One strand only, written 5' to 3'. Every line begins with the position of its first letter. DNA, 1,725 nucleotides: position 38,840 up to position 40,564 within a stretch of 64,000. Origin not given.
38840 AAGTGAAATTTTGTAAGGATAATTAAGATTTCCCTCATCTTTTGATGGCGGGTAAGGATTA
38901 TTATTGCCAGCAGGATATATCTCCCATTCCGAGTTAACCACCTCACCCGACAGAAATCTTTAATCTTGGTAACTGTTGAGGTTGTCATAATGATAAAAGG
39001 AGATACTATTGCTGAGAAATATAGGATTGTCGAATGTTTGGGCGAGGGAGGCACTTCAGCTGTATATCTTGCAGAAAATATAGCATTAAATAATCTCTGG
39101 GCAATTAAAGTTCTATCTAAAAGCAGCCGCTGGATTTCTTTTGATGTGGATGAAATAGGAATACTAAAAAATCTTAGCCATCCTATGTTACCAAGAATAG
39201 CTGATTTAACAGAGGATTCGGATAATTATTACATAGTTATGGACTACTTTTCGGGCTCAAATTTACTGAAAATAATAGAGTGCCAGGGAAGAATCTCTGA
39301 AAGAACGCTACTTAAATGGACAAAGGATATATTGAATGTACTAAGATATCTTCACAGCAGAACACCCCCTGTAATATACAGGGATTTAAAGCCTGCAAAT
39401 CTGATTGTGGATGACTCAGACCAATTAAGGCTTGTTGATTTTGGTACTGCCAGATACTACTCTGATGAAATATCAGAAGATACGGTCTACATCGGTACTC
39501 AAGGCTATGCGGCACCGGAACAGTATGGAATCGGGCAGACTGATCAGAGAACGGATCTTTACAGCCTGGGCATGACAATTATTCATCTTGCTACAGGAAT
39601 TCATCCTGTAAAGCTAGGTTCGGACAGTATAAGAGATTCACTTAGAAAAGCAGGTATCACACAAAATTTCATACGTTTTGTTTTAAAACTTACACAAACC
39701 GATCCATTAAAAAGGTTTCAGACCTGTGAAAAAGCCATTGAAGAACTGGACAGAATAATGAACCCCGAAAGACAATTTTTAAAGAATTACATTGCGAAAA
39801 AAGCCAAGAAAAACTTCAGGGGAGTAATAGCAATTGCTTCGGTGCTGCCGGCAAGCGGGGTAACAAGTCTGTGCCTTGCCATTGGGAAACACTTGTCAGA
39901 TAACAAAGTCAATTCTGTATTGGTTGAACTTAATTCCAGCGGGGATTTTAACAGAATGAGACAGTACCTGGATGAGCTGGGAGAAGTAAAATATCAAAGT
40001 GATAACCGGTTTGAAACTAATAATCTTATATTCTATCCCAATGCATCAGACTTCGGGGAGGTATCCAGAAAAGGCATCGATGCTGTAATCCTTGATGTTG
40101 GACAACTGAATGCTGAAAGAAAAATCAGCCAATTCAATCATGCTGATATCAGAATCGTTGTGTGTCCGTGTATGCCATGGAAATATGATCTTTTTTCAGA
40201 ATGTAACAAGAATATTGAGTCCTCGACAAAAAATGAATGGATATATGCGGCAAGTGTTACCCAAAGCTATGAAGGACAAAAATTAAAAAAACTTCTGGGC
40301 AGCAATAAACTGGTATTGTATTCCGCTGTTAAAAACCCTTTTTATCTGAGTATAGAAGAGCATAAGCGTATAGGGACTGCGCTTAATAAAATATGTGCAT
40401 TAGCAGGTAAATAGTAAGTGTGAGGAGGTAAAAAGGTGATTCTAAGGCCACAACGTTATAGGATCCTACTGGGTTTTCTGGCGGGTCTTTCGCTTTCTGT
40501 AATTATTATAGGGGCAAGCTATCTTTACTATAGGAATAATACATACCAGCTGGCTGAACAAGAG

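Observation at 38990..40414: Apparently active Hanks kinase fused to a P-loop-less MinD/ParA-like domain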

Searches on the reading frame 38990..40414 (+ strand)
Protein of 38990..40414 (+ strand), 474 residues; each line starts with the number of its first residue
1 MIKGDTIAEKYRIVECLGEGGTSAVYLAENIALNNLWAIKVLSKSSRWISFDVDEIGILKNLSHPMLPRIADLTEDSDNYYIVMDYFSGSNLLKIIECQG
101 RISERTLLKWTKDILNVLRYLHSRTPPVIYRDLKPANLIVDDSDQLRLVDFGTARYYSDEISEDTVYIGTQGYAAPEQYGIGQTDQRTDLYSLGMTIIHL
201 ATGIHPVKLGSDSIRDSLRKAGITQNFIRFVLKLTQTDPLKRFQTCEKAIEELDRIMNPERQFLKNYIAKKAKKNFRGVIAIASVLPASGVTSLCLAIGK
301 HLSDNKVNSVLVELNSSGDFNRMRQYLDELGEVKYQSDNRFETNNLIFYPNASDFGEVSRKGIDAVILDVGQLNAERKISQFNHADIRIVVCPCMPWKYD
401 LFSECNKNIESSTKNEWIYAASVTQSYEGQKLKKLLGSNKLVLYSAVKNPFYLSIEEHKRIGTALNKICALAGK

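Call 3: search_protein_families(library=pfam, proteins=[window:38990-40414:+], max_evalue=0.1)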
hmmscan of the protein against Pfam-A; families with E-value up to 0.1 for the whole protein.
window:38990-40414:+ (474 aa): 4 families
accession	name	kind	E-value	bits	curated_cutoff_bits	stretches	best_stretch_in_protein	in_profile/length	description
PF00069.31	Pkinase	-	9.3e-46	156.8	31.7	1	11-244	1-253/263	Protein kinase domain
PF07714.23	PK_Tyr_Ser-Thr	-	3.6e-20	72.8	23.1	1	13-207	3-205/258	Protein tyrosine and serine/threonine kinase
PF03109.22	ABC1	-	0.0016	18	22.9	1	77-163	140-223/244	ABC1 atypical kinase-like domain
PF01636.29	APH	-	0.0054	17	23.2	1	113-156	149-199/239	Phosphotransferase enzyme family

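Call 4: search_protein_families(library=ncbifam, proteins=[window:38990-40414:+], max_evalue=0.1)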
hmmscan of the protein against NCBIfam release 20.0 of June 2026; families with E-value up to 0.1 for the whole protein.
window:38990-40414:+ (474 aa): 17 families
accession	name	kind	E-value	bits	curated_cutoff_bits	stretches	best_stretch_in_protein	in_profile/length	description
NF033483.0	PknB_PASTA_kin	equivalog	1.3e-45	156.5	450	1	4-268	2-280/563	Stk1 family PASTA domain-containing Ser/Thr kinase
NF047741.1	antiphage_MADS6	equivalog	1.2e-38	133.1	460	2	3-124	489-610/612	methylation-associated defense system protein kinase MAD6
NF038150.1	lanthi_synth_IV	equivalog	3e-28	98.6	650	1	55-259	242-459/851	class IV lanthionine synthetase LanL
NF033442.0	BREX_PglW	equivalog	7.4e-20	70.3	990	2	3-207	506-710/1391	BREX system serine/threonine kinase PglW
NF052427.1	StpK7MSMEG_1200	equivalog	8.3e-18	64.2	900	1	10-208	8-210/601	serine/threonine protein kinase StpK7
NF058632.1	SerThrKinPrkT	equivalog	1.8e-16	60.1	280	1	2-203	14-210/322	serine/threonine protein kinase PrkT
NF038151.1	lanthi_synth_III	equivalog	1.1e-13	50.5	575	1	55-220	273-442/833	class III lanthionine synthetase LanKC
TIGR03903.1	TOMM_kin_cyc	equivalog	3.6e-13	48.3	705.75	1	55-205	28-187/1267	TOMM system kinase/cyclase fusion protein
NF009651.0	PRK13184.1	equivalog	1.6e-12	46.3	839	1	9-273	2-308/932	serine/threonine-protein kinase PknD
NF043056.1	T4SS_LegK1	equivalog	5.2e-10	38.5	550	1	75-197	149-280/516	Dot/Icm T4SS effector kinase LegK1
NF053615.1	SerThrKinAfsKStmc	equivalog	2.4e-08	33.1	1300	1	85-207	92-213/809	protein serine/threonine kinase AfsK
NF011460.0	PRK14879.1-1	equivalog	1.2e-07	31.2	199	1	73-160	79-163/232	Kae1-associated kinase Bud32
NF011461.0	PRK14879.1-2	equivalog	1.9e-06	27.8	372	1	57-166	55-157/225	Kae1-associated kinase Bud32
NF011463.0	PRK14879.1-4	equivalog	8.3e-06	25.4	188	1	80-159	93-165/237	Kae1-associated kinase Bud32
NF011462.0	PRK14879.1-3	equivalog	0.0042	16.9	174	1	75-163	62-136/192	Kae1-associated kinase Bud32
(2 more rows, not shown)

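Call 7: search_solved_structures(query=window:38990-40414:+, max_evalue=1)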
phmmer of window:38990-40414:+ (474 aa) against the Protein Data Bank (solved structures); distinct sequences matched with E-value up to 1: 2478 (the best 60 are shown).
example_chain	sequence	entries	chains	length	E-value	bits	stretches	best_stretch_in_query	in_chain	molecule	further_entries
4eqm_A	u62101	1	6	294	3.7e-35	124.9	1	4-262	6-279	Protein kinase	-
9ymt_A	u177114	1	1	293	3.7e-35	124.9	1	4-262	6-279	Serine/Threonine Kinase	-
1mru_A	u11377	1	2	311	2.1e-26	96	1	7-260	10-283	Probable serine/threonine-protein kinase pknB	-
5u94_A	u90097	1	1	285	3.8e-26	95.2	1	7-259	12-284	Serine/threonine-protein kinase PknB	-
6b2p_A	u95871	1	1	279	6.6e-26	94.4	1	7-258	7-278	Serine/threonine-protein kinase PknB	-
3f69_A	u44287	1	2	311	7.4e-26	94.2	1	7-260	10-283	Serine/threonine-protein kinase pknB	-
2biy_A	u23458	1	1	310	7.5e-26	94.2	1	9-213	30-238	3-PHOSPHOINOSITIDE DEPENDENT PROTEIN KINASE-1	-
1o6y_A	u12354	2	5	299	8.5e-26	94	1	7-258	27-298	SERINE/THREONINE-PROTEIN KINASE PKNB | Probable serine/threonine-protein kinase pknB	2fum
4xx9_A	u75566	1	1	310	8.8e-26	94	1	9-214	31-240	3-phosphoinositide-dependent protein kinase 1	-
3hrc_A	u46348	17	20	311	8.9e-26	94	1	9-214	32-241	3-phosphoinositide-dependent protein kinase 1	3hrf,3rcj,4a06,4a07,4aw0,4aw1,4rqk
3nus_A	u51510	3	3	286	9.7e-26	93.8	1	9-213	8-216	phosphoinositide-dependent kinase-1 | PkB-like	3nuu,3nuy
1uu9_A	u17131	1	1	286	9.7e-26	93.8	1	9-213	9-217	3-PHOSPHOINOSITIDE DEPENDENT PROTEIN KINASE-1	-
1z5m_A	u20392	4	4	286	9.8e-26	93.8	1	9-213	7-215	3-phosphoinositide dependent protein kinase-1 | 3-phosphoinositide-dependent protein kinase 1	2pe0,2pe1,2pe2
1h1w_A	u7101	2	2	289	1e-25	93.8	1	9-213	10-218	3-PHOSPHOINOSITIDE DEPENDENT PROTEIN KINASE-1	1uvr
3nun_A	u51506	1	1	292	1e-25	93.8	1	9-213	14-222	PkB-like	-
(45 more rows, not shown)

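Call 9: find_homologous_proteins(query=window:38990-40414:+, max_evalue=0.001)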
Query window:38990-40414:+ (474 aa): 3442 proteins with E <= 0.001 among 8000 candidates; the best 120 are listed.
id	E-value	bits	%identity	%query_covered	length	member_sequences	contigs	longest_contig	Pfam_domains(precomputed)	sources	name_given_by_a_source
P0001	0.0e+0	1068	100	100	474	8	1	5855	PF07714.24,PF00069.32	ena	-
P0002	2.2e-252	856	79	100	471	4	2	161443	PF07714.24,PF00069.32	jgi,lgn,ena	-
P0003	1.9e-251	853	77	100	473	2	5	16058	PF07714.24,PF00069.32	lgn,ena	-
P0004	3.8e-242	822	76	100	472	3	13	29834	PF07714.24,PF00069.32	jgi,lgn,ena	-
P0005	4.5e-240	815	75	100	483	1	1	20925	PF07714.24,PF00069.32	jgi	-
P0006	3.1e-239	813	75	100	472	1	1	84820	PF07714.24,PF00069.32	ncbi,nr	ncbi:MAG: serine/threonine protein kinase [Clostridiaceae bacterium]|nr:serine/threonine protein kin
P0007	1.4e-238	810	73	100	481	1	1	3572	PF07714.24,PF00069.32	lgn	-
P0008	2.1e-235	800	73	100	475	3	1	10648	PF07714.24,PF00069.32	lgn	-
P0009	3.9e-232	789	73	99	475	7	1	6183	PF07714.24,PF00069.32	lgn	-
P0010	1.8e-225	767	70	99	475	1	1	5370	PF07714.24,PF00069.32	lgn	-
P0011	9.7e-225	765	70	99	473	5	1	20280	PF07714.24,PF00069.32,PF01636.30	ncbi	-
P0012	3.2e-223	760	69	100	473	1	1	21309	PF07714.24,PF00069.32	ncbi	-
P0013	5.8e-223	759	70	99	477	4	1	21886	PF07714.24,PF00069.32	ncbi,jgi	ncbi:MAG: serine/threonine protein kinase [Acetivibrionales bacterium]|jgi:serine/threonine protein 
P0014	1.9e-220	751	69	99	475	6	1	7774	PF07714.24,PF00069.32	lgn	-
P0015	8.5e-216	735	95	73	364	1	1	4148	PF07714.24,PF00069.32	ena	-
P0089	2.7e-74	269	34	95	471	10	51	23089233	PF07714.24,PF00069.32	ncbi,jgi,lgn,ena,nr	ncbi:MAG: serine/threonine protein kinase [Clostridiaceae bacterium]|jgi:serine/threonine-protein ki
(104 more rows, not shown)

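Call 16: find_encoding_contigs(protein=P0089, flank=10000, max_places=2)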
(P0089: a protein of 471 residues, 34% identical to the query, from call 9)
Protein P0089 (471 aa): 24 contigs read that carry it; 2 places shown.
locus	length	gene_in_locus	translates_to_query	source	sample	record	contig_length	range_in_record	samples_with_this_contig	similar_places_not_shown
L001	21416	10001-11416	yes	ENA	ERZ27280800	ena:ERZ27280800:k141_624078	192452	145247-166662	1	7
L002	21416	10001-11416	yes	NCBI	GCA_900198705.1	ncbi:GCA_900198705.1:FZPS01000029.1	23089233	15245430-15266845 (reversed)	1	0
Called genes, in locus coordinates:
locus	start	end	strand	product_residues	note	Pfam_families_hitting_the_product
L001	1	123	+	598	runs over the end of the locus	PF01807:Zn_ribbon_DnaG, PF08275:DNAG_N, PF01751:Toprim, PF13155:Toprim_2, PF13362:Toprim_3, PF13662:Toprim_4, PF10410:DnaB_bind (weak)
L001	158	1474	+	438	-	PF03979:Sigma70_r1_1, PF00140:Sigma70_r1_2, PF04542:Sigma70_r2, PF04539:Sigma70_r3, PF04545:Sigma70_r4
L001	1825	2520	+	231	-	PF09560:Spore_YunB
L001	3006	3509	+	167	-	-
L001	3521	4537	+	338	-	PF21194:TadZ-like_ARD (weak)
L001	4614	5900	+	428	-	PF00437:T2SSE, PF27713:UCP018868 (weak)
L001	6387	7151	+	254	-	PF00318:Ribosomal_S2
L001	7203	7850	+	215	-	PF00889:EF_TS, PF25025:EF-Ts_N (weak)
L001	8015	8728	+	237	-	PF00696:AA_kinase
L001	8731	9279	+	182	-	PF01765:RRF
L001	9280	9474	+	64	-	-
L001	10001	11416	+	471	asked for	PF00069:Pkinase, PF07714:PK_Tyr_Ser-Thr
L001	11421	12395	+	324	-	-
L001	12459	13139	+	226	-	-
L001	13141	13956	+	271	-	-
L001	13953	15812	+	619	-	-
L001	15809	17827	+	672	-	-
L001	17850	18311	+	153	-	-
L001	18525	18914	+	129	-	-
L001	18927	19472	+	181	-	-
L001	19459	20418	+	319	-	-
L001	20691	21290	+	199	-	PF02586:SRAP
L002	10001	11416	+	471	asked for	PF00069:Pkinase, PF07714:PK_Tyr_Ser-Thr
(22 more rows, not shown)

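Call 22: find_related_loci(query=A1, collection=genome_contigs, flank=10000)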
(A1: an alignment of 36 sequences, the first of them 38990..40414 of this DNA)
Query A1 (474 aa) in genome_contigs; peptide patterns used: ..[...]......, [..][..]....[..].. (x = any residue, [..] = any of these).
599 stretches matched a pattern (row limit reached: there are more); 591 encode a relative of the query (tblastn E <= 1e-3); the best 80 are kept; 80 distinct loci.
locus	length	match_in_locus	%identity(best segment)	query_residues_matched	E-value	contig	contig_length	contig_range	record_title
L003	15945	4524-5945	74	1-474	0e+0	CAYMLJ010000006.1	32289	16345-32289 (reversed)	MAG TPA_asm: uncultured Ruminiclostridium sp. isolate binchicken_co39_297 genome assembly, contig: NODE_3304_length_3228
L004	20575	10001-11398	54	4-472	8e-175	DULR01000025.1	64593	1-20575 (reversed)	MAG TPA_asm: Clostridiaceae bacterium isolate AS04akNAM_130 8218_AS04, whole genome shotgun sequence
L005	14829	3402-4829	52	1-473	1e-162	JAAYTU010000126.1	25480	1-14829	MAG: Clostridiaceae bacterium isolate AS24abBPME_94 59645_AS24, whole genome shotgun sequence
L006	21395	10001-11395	48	7-474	5e-144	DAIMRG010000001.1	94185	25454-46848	MAG TPA_asm: Clostridiales bacterium isolate CTOTU40347 NODE_162_length_94185_cov_4.626931, whole genome shotgun sequenc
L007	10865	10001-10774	53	1-255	9e-86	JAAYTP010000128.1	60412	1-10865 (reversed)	MAG: Clostridiaceae bacterium isolate AS24abBPME_51 57702_AS24, whole genome shotgun sequence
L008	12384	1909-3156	33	1-425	2e-73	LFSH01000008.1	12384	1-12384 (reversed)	MAG: Clostridiales bacterium DTU070 scaffold24175, whole genome shotgun sequence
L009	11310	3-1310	31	14-457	2e-66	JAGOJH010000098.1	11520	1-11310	MAG: Thermoclostridium sp. isolate Go_SlDig_bin_309 Go_SlDig_16863_length_11520_cov_5.826297, whole genome shotgun seque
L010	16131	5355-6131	45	1-258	6e-65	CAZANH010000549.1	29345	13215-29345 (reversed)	MAG TPA_asm: uncultured Eubacteriales bacterium isolate SRP067234_co1_28 genome assembly, contig: k99_934734, whole geno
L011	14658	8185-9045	42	3-292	3e-63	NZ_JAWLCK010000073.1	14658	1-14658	MAG: Lutispora sp. isolate 15dZY3.bin.41 NODE_4387_length_14658_cov_6.558005, whole genome shotgun sequence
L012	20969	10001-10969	37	6-329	1e-62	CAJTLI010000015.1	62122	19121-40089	MAG TPA_asm: uncultured Oscillospiraceae bacterium isolate MGBC104717 genome assembly, contig: MGBC104717.15, whole geno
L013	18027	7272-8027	43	4-253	8e-63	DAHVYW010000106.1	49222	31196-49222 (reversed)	MAG TPA_asm: Bacillota bacterium isolate clean791 k141_1586910, whole genome shotgun sequence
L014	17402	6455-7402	39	1-313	2e-62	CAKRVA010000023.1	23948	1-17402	MAG: uncultured Lachnospiraceae bacterium isolate REFINED_METABAT215_TOP10_CONTIGS_1500_ASSEMBLY_K77_MERGED__Hadza_MoBio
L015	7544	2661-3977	33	4-435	3e-62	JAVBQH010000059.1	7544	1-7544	MAG: Raoultibacter sp. isolate EPI_MAG_00161 c_000004195582, whole genome shotgun sequence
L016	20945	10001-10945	39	10-330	1e-61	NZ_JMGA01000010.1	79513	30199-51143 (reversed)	Desulfosporosinus sp. HMP52 Desulfosporosinus_HMP51_contig_10, whole genome shotgun sequence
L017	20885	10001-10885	40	1-299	8e-62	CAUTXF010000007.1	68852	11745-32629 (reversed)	MAG TPA_asm: uncultured Oribacterium sp. isolate ERR10228887_bin.1_MetaWRAP_v1.3_MAG genome assembly, contig: ERZ2165960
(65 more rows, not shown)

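Call 75: search_dna_similar(query=window:38990-40411:+, collection=plasmids, mode=protein, max_rows=15, max_evalue=1e-8)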
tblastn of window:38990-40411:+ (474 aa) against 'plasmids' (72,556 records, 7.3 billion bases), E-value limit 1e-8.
In 1 record(s) the limit of 40 matching pieces per record was reached: places in those records are undercounted.
Records with a match: 613; places in all: 894; records where one place covers at least 80% of the query: 1.
Best place of each record, by identity: <60% 613.
By first word of the organism name: Streptomyces 151; Nostoc 41; Rhizobium 39; Rhodococcus 35; Mycobacterium 34; Bacillus 21; Leisingera 19; Acaryochloris 14; Mycolicibacterium 12; Tsukamurella 11; and 109 more.
By predicted mobility (MOB-suite, as given by PLSDB): non-mobilizable 417; mobilizable 131; conjugative 65.
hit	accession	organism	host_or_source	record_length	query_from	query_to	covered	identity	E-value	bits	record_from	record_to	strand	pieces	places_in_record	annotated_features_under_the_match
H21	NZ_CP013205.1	Paenibacillus sp. IHB B 3084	single,lake sediment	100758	4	353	74%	36.2%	3e-59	217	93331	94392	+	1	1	none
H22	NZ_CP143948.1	Agathobacter rectalis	Homo sapiens,cell culture,fecal sample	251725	4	321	67%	38.9%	3e-54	203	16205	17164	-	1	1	serine/threonine-protein kinase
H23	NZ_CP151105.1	Nostoc sp. UHCC 0302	isolated culture,lake sediment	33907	10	442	91%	24.7%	2e-21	105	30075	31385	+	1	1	serine/threonine-protein kinase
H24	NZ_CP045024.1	Bacillus thuringiensis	whole organism,soil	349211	4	291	61%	36.6%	3e-54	203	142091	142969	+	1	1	serine/threonine-protein kinase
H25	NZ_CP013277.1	Bacillus thuringiensis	Vectobac,bacterial clone,Commercial ...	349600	4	291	61%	36.6%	3e-54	203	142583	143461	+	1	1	serine/threonine-protein kinase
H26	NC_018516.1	Bacillus thuringiensis HD-789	-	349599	4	291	61%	36.6%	3e-54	203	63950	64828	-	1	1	serine/threonine-protein kinase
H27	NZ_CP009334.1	Bacillus thuringiensis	-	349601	4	291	61%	36.6%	3e-54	203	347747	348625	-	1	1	serine/threonine-protein kinase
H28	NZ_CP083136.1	Bacillus thuringiensis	whole organism,Biopesticide Solbac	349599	4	291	61%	36.6%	3e-54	203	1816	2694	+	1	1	serine/threonine-protein kinase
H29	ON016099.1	Bacillus thuringiensis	-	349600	4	291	61%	36.6%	3e-54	203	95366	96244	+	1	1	serine/threonine protein kinase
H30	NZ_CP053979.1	Bacillus thuringiensis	-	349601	4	291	61%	36.6%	3e-54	203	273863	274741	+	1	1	serine/threonine-protein kinase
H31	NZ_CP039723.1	Bacillus thuringiensis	whole organism,soil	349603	4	291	61%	36.6%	3e-54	203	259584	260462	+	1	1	serine/threonine-protein kinase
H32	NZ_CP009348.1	Bacillus thuringiensis HD1002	Sewage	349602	4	291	61%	36.6%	3e-54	203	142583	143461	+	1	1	serine/threonine-protein kinase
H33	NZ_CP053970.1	Bacillus thuringiensis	-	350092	4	291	61%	36.6%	3e-54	203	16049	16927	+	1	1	serine/threonine-protein kinase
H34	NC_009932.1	Acaryochloris marina MBIC11017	-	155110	10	346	71%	28.4%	1e-24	115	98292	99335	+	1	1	phosphate ABC transporter substrate-binding protein PstS family ...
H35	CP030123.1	Brasilonema octagenarum UFV-E1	Eucalyptus grandis,mixed culture,leaves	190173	1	369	78%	25.6%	4e-20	101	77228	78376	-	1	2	hypothetical protein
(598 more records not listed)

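Call 97: search_solved_structures(query=L001:3521-4534:+, max_evalue=1, show_alignments=2)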
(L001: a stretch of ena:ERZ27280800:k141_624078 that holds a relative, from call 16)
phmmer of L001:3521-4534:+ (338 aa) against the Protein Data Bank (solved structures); distinct sequences matched with E-value up to 1: 2.
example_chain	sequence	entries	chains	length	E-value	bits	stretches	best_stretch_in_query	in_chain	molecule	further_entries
3fkq_A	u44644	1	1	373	2.3e-17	66.6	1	5-290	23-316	NtrC-like two-domain protein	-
8iu7_A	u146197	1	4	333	0.072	15.7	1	21-98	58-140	Bifunctional oligoribonuclease and PAP phosphatase NrnA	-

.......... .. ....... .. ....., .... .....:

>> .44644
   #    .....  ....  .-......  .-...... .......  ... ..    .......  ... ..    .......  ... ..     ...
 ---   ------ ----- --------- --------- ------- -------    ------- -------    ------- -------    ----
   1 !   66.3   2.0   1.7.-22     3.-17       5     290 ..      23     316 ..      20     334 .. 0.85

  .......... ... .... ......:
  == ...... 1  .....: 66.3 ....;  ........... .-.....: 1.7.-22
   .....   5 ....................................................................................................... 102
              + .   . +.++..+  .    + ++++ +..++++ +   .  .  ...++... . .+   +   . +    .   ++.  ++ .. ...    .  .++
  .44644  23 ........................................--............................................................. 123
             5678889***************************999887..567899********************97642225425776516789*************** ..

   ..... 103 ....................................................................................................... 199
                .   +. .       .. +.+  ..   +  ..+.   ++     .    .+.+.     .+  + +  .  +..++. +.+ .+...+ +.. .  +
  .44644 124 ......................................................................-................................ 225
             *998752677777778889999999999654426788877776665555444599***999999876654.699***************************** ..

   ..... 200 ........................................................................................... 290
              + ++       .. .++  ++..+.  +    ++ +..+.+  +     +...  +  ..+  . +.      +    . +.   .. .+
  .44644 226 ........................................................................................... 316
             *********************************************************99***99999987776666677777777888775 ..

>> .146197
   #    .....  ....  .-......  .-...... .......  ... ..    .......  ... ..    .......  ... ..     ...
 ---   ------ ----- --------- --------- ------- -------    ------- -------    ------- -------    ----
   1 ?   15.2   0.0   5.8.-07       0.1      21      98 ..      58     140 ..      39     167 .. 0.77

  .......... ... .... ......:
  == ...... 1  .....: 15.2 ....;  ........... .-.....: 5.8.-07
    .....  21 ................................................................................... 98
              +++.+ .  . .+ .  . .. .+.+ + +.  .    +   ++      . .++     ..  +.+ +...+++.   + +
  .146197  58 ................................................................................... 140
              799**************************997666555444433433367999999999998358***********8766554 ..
